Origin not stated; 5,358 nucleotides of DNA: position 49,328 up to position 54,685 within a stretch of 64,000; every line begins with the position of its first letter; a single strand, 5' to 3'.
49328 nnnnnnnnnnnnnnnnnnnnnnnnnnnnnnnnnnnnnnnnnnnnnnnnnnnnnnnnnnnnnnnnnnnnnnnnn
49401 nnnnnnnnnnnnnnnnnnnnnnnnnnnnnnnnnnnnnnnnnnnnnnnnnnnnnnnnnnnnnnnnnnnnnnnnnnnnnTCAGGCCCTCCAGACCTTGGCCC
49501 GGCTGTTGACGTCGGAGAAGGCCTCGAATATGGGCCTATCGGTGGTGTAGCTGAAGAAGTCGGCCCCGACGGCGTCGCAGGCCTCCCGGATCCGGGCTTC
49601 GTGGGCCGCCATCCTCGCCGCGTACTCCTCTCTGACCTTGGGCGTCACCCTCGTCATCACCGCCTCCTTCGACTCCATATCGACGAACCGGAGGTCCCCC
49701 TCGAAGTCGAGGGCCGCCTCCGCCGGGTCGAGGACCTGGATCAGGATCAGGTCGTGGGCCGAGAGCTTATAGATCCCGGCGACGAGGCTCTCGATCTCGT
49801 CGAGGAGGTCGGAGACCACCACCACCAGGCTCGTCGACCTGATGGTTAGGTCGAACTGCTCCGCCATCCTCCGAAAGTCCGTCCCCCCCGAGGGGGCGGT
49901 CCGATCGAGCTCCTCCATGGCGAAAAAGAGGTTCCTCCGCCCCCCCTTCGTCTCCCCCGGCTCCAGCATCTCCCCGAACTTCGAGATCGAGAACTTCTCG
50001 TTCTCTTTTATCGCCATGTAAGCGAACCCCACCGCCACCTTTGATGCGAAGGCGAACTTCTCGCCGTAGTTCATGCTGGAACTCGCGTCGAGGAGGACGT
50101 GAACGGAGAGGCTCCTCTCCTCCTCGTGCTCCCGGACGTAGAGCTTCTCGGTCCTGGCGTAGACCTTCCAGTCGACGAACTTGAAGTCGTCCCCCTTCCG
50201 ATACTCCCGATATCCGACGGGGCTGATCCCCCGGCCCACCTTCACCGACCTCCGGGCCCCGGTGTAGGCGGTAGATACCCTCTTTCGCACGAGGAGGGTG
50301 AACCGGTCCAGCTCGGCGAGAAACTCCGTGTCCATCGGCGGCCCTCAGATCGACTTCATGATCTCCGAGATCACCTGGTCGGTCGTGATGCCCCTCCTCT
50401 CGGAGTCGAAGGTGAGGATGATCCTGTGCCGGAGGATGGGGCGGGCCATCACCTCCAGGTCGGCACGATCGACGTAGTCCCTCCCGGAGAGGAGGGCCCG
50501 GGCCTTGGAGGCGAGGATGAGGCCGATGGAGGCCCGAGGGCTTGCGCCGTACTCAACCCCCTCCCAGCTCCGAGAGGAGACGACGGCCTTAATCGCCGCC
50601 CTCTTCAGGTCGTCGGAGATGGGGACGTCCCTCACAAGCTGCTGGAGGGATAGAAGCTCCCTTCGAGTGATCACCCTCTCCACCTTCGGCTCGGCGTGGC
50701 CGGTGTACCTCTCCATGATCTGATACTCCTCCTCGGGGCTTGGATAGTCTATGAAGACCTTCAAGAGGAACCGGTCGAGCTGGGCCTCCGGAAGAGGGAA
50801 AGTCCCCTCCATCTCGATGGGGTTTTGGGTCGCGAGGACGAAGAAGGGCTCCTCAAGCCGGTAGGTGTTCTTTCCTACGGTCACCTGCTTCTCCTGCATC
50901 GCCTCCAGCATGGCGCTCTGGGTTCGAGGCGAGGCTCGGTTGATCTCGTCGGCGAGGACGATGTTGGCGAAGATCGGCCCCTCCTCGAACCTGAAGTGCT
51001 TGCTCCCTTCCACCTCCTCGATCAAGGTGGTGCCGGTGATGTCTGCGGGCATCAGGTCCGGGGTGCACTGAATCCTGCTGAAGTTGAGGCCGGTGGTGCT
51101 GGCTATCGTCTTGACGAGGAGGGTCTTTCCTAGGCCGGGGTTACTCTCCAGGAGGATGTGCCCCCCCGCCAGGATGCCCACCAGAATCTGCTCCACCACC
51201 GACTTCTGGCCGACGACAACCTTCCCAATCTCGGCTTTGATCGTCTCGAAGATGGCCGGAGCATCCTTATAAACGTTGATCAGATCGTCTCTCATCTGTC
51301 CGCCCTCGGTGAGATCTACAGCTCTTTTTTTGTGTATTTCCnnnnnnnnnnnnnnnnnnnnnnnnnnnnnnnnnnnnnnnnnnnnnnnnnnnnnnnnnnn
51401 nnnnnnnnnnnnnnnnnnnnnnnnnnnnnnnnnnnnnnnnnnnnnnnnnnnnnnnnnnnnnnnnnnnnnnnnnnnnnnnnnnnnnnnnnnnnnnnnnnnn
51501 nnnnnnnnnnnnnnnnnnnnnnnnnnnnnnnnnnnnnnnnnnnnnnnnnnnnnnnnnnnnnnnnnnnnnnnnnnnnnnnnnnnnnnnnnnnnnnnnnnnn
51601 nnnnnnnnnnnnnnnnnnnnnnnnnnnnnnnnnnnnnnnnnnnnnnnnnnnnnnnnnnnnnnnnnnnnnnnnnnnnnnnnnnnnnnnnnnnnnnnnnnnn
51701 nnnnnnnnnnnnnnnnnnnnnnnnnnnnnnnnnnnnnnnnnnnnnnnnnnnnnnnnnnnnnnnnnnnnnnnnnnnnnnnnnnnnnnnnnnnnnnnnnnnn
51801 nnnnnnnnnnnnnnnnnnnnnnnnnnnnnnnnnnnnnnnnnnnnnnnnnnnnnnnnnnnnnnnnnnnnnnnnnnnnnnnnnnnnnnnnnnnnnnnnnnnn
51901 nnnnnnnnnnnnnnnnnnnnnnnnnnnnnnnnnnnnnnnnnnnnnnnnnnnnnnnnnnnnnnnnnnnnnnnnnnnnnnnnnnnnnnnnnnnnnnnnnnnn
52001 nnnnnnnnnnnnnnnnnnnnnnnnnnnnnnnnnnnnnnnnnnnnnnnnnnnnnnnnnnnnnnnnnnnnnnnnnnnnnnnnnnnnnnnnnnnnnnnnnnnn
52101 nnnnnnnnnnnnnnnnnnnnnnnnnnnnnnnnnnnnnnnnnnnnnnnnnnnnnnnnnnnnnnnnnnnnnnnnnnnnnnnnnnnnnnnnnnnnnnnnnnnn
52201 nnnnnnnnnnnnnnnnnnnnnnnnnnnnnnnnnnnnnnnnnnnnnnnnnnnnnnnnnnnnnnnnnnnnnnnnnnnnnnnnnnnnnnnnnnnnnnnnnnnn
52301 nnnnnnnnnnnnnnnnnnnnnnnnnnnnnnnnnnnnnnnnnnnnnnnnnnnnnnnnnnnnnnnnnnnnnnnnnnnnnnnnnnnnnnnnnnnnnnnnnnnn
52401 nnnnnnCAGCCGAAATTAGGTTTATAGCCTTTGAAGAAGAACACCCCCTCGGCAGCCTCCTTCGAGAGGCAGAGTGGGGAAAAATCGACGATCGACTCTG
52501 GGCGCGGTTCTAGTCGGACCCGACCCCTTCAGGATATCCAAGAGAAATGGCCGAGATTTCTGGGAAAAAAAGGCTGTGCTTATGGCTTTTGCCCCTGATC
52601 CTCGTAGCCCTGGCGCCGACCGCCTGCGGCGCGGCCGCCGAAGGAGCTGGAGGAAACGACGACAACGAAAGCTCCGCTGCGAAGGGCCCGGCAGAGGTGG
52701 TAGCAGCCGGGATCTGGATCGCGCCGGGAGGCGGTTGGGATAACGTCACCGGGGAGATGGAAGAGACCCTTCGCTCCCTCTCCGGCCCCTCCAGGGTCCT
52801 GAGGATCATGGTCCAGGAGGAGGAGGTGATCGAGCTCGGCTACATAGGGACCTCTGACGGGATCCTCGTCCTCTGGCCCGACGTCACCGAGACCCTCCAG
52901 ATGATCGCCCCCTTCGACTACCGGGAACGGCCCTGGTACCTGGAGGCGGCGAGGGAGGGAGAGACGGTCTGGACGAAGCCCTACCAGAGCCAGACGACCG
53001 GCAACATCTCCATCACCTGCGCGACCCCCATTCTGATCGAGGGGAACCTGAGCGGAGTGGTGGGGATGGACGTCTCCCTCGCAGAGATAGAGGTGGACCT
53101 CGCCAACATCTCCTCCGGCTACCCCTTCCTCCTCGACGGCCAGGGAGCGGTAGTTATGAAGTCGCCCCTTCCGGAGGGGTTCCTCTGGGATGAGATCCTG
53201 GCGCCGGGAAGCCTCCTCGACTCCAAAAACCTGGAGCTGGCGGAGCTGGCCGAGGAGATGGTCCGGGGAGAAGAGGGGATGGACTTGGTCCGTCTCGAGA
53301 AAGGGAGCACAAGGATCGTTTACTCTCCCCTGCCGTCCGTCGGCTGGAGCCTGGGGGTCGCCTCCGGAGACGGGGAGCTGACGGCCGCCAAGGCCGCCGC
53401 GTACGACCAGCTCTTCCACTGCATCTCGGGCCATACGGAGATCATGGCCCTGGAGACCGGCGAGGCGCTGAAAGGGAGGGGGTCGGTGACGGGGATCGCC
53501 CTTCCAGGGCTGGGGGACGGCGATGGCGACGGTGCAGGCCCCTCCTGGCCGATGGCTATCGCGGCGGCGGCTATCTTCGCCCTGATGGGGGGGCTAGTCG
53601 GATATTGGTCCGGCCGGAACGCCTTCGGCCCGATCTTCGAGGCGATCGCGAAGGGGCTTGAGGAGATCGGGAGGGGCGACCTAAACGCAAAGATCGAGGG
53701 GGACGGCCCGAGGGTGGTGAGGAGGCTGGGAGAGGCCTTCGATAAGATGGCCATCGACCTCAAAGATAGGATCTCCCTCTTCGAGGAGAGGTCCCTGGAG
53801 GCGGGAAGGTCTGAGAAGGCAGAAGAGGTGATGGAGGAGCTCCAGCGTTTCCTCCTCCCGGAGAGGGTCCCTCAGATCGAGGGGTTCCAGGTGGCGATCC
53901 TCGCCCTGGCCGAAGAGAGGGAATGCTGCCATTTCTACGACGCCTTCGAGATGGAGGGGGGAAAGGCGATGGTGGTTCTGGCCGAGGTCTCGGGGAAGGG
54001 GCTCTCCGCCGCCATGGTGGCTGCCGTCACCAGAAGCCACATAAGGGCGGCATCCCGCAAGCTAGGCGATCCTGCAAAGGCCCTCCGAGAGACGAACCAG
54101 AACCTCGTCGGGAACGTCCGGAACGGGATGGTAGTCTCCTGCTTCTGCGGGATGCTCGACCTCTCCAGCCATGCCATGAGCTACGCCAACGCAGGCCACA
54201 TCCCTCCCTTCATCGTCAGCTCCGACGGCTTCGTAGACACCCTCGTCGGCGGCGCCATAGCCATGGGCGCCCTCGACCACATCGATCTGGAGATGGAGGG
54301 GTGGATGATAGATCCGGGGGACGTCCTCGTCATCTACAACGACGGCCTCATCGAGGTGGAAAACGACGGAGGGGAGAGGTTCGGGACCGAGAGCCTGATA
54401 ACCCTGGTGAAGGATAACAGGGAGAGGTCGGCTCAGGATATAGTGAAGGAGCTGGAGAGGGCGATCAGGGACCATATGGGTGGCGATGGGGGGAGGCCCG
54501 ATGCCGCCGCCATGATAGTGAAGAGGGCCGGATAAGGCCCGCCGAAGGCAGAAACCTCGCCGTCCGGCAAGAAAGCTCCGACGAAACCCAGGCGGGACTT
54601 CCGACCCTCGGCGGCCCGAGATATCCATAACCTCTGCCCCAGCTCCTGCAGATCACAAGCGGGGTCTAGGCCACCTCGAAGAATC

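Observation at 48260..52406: LarA-type nickel-pincer racemase homologue translationally coupled to a MoxR AAA+ / DUF58 pair behind an uncharacterised membrane protein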

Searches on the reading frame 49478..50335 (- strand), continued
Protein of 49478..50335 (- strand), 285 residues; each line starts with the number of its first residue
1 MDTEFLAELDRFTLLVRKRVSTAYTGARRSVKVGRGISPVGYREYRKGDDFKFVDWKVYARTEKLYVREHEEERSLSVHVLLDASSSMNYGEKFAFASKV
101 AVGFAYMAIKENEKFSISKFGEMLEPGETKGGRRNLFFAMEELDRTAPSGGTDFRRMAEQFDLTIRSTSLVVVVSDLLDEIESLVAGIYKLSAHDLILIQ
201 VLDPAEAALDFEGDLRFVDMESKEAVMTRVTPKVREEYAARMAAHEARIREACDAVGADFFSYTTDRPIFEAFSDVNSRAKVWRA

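Call 44: list_cluster_members(proteins=[P0123, P0125, P0126, P0127, P0129, P0130, P0131, P0134, P0136, P0137])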
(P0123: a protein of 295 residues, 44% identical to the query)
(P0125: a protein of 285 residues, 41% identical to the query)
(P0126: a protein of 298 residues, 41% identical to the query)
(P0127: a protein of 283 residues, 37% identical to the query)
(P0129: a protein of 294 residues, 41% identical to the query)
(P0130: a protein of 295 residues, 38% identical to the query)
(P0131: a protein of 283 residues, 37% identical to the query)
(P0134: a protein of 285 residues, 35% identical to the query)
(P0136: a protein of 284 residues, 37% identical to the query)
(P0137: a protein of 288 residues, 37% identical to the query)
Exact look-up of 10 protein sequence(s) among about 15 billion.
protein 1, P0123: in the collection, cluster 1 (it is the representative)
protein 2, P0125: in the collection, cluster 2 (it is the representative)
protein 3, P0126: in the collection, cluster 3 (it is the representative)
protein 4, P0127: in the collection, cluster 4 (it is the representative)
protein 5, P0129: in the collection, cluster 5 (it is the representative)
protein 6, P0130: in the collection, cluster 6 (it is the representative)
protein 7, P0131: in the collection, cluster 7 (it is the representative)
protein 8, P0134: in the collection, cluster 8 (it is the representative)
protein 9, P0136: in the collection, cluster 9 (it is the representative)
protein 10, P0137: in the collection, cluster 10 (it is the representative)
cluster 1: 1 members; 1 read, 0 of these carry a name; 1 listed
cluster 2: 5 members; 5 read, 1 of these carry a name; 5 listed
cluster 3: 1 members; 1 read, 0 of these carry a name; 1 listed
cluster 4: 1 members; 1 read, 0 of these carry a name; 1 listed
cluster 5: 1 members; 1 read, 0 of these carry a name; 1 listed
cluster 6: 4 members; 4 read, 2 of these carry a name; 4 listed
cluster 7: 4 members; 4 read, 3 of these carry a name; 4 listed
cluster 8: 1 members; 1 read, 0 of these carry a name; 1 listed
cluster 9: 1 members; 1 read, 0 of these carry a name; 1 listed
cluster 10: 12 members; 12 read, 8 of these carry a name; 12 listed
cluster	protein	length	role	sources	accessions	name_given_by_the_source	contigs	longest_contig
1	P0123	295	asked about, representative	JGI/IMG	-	-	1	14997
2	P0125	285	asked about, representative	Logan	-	-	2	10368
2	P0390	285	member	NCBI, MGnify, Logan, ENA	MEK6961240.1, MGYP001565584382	MAG: DUF58 domain-containing protein [Nanoarchaeota archaeon] | FL=1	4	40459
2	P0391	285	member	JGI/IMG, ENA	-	-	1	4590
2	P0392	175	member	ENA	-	-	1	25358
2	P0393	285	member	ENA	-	-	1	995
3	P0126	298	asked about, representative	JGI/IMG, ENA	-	-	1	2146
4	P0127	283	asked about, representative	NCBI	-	-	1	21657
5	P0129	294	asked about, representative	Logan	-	-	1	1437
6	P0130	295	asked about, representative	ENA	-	-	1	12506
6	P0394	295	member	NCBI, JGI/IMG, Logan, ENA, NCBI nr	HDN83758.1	MAG TPA: DUF58 domain-containing protein [Candidatus Altiarchaeales archaeon] | DUF58 domain-containing protein [Candidatus Altiarchaeales archaeon]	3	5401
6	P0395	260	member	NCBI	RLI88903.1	MAG: DUF58 domain-containing protein, partial [Candidatus Altiarchaeales archaeon]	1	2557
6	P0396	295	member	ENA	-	-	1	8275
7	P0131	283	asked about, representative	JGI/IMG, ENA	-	-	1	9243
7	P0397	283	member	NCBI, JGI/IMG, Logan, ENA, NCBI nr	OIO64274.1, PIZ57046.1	DUF58 domain-containing protein [Candidatus Woesearchaeota archaeon ... | MAG: hypothetical protein AUJ68_06655 [Candidatus Woesearchaeota archaeon CG1_02_57_44]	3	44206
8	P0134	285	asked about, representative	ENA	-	-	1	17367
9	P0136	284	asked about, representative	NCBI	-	-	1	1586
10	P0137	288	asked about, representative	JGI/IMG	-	uncharacterized protein (DUF58 family)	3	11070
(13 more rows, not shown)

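Call 66: search_protein_families(library=padloc, proteins=[window:49478-50335:-], max_evalue=0.001)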
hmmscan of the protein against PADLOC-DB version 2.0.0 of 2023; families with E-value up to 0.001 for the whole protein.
window:49478-50335:- (285 aa): 0 families

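Call 72: predict_structure(alignment_id=A5)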
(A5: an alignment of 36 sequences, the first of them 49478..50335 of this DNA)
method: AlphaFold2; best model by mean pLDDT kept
length: 285 residues; sequences in the alignment: 36
mean_pLDDT: 81.4   pTM: 0.76
mean pLDDT of the five models: 81.4, 80.9, 79.2, 78.2, 77.6
residues with pLDDT >= 90: 122; 70-90: 113; 50-70: 18; < 50: 32
segments of 3 or more residues with pLDDT < 50: 17-40, 70-74, 283-285
pLDDT, mean of each block of 10 residues (from residue 1): 85 55 34 36 74 72 69 63 95 95 91 89 84 92 93 92 80 95 95 92 91 85 86 91 96 94 94 82 46
secondary structure, 60 per line:
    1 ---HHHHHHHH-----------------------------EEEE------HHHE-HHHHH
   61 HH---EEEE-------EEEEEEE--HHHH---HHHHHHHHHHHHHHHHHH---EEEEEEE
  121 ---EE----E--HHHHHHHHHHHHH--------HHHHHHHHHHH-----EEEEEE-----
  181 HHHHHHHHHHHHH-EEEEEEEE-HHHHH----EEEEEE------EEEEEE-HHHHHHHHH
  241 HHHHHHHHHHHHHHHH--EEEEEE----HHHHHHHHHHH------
elements in order: H4-11 E41-44 H56-62 E66-69 E77-83 H86-89 H93-110 E114-120 H133-145 H154-164 E170-175 H181-193 E195-202 H204-208 E213-218 E225-230 H232-256 E259-264 H269-279

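Call 75: fold_search(model_id=the predicted structure, library=pdb)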
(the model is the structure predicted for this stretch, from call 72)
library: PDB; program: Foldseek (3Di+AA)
matches with E <= 10: 1305; with E <= 0.001: 195
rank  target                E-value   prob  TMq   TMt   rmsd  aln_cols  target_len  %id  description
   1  3ibs_B                2.6e-08  1.00  0.45  0.60   6.2       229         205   16  Crystal structure of conserved hypothetical protein BatB from Bacteroides thetaiotaomicron (released 2009-08-25)
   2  3ibs_A                2.8e-08  1.00  0.46  0.61   6.1       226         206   15  Crystal structure of conserved hypothetical protein BatB from Bacteroides thetaiotaomicron (released 2009-08-25)
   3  4jdu                  3.1e-08  1.00  0.48  0.64   6.0       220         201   16  The crystal structure of an aerotolerance-related membrane protein from Bacteroides fragilis NCTC 9343 with multiple mut (released 2013-03-27)
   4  9ykb_B                8.7e-08  1.00  0.43  0.48   4.2       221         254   17  The von Willebrand factor A domain of human capillary morphogenesis gene II, fused to the 1TEL crystallization chapero (released 2025-10-22)
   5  1t6b_Y                1.1e-07  1.00  0.45  0.71   4.4       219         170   16  Crystal structure of B. anthracis Protective Antigen complexed with human Anthrax toxin receptor (released 2004-07-20)
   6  9doc                  1.3e-07  1.00  0.40  0.44   2.4       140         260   16  The von Willebrand factor A domain of human capillary morphogenesis gene II, flexibly fused to the 1TEL crystallization  (released 2024-11-06)
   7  9ykb_A                1.3e-07  1.00  0.45  0.49   4.3       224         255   16  The von Willebrand factor A domain of human capillary morphogenesis gene II, fused to the 1TEL crystallization chapero (released 2025-10-22)
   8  8fzu_A                1.5e-07  1.00  0.44  0.48   4.1       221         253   16  The von Willebrand factor A domain of human capillary morphogenesis gene II, flexibly fused to the 1TEL crystallizatio (released 2023-07-19)
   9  8ft6                  1.6e-07  1.00  0.41  0.45   3.4       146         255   17  The von Willebrand factor A domain of human capillary morphogenesis gene II, flexibly fused to the 1TEL crystallization  (released 2023-03-22)
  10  8fz4_A                1.8e-07  1.00  0.41  0.64   3.3       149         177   17  The von Willebrand factor A domain of Anthrax toxin receptor 2 (released 2023-03-01)
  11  8fzu_C                1.9e-07  1.00  0.43  0.47   4.5       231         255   16  The von Willebrand factor A domain of human capillary morphogenesis gene II, flexibly fused to the 1TEL crystallizatio (released 2023-07-19)
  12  8ql1_C                2.3e-07  1.00  0.38  0.43  10.9       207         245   17  Crystal structure of the human MDN1-MIDAS/NLE1-UBL complex (released 2025-04-09)
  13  8ft8                  2.7e-07  1.00  0.41  0.45   3.1       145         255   16  The von Willebrand factor A domain of human capillary morphogenesis gene II, flexibly fused to the 1TEL crystallization  (released 2023-03-01)
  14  1shu                  2.7e-07  1.00  0.47  0.71   4.0       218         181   14  Crystal Structure of the von Willebrand factor A domain of human capillary morphogenesis protein 2: an anthrax toxin rec (released 2004-04-13)
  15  7n1o                  2.9e-07  1.00  0.40  0.44   4.2       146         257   17  The von Willebrand factor A domain of human capillary morphogenesis gene II, flexibly fused to the 1TEL crystallization  (released 2021-06-09)
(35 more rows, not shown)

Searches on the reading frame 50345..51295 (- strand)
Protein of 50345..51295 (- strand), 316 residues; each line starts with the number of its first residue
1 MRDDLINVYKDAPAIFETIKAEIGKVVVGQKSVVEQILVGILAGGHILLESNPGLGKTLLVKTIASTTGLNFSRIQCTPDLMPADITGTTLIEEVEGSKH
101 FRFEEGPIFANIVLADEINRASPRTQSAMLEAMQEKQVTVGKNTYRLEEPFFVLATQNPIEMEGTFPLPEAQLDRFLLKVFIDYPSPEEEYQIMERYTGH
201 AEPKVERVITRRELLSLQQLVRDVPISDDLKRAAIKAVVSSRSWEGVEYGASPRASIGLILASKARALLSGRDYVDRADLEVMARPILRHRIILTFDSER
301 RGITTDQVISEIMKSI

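Call 3: search_protein_families(library=pfam, proteins=[window:50345-51295:-], max_evalue=0.01)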
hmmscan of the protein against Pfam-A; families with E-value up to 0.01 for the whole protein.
window:50345-51295:- (316 aa): 9 families
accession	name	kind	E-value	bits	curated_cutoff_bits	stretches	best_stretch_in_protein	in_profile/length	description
PF07726.17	AAA_3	-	3.9e-63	211.6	27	1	46-178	1-131/131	ATPase family associated with various cellular activities (AAA)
PF17863.7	AAA_lid_2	-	5.7e-19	68.1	22.7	1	242-312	4-74/74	AAA lid domain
PF07728.20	AAA_5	-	6.6e-13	49.3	22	1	46-176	1-139/139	AAA domain (dynein-related subfamily)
PF20030.5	bpMoxR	-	1e-12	48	27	1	19-194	6-178/205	MoxR domain in the MoxR-vWA-beta-propeller ternary systems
PF00004.35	AAA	-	2.8e-08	34.7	21.2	1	47-177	1-124/131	ATPase family associated with various cellular activities (AAA)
PF00493.29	MCM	-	1.9e-06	27.6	23.3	1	40-161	53-175/224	MCM P-loop domain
PF05496.18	RuvB_N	-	0.00016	21.9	27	1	43-138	25-113/159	Holliday junction DNA helicase RuvB P-loop domain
PF00158.32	Sigma54_activat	-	0.0026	17.9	20.2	0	46-161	24-146/168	Sigma-54 interaction domain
PF01078.27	Mg_chelatase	-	0.004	17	20.3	0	27-66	5-44/207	Magnesium chelatase, subunit ChlI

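Call 4: search_protein_families(library=ncbifam, proteins=[window:50345-51295:-], max_evalue=0.01)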
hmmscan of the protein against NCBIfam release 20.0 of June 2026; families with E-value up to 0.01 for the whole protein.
window:50345-51295:- (316 aa): 13 families
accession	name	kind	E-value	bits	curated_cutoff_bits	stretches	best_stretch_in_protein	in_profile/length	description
TIGR02031.1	BchD-ChlD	equivalog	4.4e-13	48.8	499.55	1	48-294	20-273/608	magnesium chelatase ATPase subunit D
NF047784.1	MadB_ATPase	equivalog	9.3e-12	44.7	475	1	112-227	141-246/298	MadB family AAA-type ATPase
TIGR02442.1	Cob-chelat-sub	hypoth_equivalog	7.6e-08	31.2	779.45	1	112-292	130-310/641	putative cobaltochelatase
TIGR02640.1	gas_vesic_GvpN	equivalog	1.6e-06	27.8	266.8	1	114-211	110-211/262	gas vesicle protein GvpN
TIGR00764.1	lon_rel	equivalog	1.9e-05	23.5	516.6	0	27-66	20-59/608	ATP-dependent protease LonB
TIGR00635.1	ruvB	equivalog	3.2e-05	23.1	299.05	1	30-200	9-174/305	Holliday junction branch migration DNA helicase RuvB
NF010054.0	PRK13531.1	equivalog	7.5e-05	21.9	681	1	30-280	25-277/498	ATPase RavA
NF000868.0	PRK00080.1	equivalog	0.00012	21.1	282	1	28-141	28-136/330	Holliday junction branch migration DNA helicase RuvB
NF009883.0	PRK13341.1-4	equivalog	0.00023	19.2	668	1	45-153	56-154/729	AAA family ATPase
TIGR01243.1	CDC48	subfamily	0.0006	18.2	802.65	1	40-131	208-293/733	CDC48 family AAA ATPase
NF003069.1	PRK03992.1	subfamily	0.00071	18.8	500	1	39-77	160-198/379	proteasome-activating nucleotidase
TIGR01242.2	TIGR01242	subfamily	0.0017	17.4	500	1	39-77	143-181/362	proteasome-activating nucleotidase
NF047748.1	PrtsmActNtasePan1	equivalog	0.0098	14.9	750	0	38-76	176-214/405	proteasome-activating nucleotidase Pan1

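Call 66: search_protein_families(library=padloc, proteins=[window:50345-51295:-], max_evalue=0.001)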
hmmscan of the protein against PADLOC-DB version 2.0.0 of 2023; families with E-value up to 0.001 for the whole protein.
window:50345-51295:- (316 aa): 1 family
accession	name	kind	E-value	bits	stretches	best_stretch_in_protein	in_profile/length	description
PDLC02196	IetA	-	0.00038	18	0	17-72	95-150/374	-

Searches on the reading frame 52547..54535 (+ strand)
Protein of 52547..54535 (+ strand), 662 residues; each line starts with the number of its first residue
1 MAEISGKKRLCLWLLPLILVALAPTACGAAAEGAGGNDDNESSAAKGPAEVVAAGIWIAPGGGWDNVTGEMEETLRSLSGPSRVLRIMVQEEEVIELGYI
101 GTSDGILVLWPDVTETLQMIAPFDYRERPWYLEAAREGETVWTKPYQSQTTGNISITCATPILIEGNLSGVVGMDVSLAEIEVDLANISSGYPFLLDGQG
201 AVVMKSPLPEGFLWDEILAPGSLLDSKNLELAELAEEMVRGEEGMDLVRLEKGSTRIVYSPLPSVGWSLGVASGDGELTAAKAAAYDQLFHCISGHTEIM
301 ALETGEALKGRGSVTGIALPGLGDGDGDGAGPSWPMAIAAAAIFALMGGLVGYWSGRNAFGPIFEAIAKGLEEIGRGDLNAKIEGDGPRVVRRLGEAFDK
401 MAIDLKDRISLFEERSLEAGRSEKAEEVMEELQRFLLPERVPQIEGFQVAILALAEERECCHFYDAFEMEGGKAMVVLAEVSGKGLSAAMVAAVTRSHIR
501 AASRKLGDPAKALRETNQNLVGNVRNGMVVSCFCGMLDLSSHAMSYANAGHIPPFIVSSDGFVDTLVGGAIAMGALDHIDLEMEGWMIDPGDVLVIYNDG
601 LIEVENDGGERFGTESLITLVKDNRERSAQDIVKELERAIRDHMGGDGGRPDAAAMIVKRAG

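Call 3: search_protein_families(library=pfam, proteins=[window:52547-54535:+], max_evalue=0.01)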
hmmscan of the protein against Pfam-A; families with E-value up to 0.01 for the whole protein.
window:52547-54535:+ (662 aa): 4 families
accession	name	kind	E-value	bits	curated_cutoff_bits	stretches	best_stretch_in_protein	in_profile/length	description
PF07228.17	SpoIIE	-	6.1e-39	134.4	25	1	471-660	2-191/192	Stage II sporulation protein E (SpoIIE)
PF02743.24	dCache_1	-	8.9e-15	55.3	45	1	86-271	60-239/240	Cache domain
PF22673.2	MCP-like_PDC_1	-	5.3e-13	49.8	27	1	121-181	50-111/113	Methyl-accepting chemotaxis protein-like, first PDC sensor domain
PF00672.30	HAMP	-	0.0018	19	25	1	366-406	12-52/53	HAMP domain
